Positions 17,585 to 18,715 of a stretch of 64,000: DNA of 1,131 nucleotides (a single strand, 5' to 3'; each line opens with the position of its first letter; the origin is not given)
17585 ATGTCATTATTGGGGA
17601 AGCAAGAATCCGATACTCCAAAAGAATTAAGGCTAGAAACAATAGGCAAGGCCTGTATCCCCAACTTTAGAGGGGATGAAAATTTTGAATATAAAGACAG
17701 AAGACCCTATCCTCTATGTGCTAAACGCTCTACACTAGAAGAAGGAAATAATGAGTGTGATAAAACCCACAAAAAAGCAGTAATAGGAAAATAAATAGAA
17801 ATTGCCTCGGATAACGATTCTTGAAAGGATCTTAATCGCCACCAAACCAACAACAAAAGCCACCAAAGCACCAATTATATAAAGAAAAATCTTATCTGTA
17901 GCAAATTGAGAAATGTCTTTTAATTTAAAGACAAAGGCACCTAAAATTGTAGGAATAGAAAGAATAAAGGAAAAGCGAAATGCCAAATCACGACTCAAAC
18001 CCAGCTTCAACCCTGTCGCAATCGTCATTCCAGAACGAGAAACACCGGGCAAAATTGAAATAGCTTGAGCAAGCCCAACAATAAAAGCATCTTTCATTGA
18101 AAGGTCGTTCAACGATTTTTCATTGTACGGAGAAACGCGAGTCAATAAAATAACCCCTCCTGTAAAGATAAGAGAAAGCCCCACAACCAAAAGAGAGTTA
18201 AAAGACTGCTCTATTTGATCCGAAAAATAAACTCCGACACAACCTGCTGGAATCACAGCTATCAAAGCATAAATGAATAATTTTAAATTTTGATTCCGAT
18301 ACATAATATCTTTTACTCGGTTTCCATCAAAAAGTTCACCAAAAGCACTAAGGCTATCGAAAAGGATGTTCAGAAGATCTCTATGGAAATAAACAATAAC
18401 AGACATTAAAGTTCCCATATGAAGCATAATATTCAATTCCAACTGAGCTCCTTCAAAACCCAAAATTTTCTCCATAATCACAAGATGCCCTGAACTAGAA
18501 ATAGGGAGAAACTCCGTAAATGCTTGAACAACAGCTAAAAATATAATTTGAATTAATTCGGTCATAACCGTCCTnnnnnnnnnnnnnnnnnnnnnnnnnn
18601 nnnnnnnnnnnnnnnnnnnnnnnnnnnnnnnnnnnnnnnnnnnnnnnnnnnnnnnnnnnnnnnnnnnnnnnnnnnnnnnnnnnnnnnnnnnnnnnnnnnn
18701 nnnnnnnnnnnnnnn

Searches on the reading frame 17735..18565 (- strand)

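Call 81: search_protein_families(library=pfam, proteins=[window:17735-18565:-], max_evalue=0.001)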
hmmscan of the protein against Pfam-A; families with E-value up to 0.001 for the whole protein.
window:17735-18565:- (276 aa): 1 family
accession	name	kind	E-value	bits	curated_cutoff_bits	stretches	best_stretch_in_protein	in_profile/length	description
PF02673.24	BacA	-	2.5e-76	257.2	33.4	1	8-269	2-257/257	Bacitracin resistance protein BacA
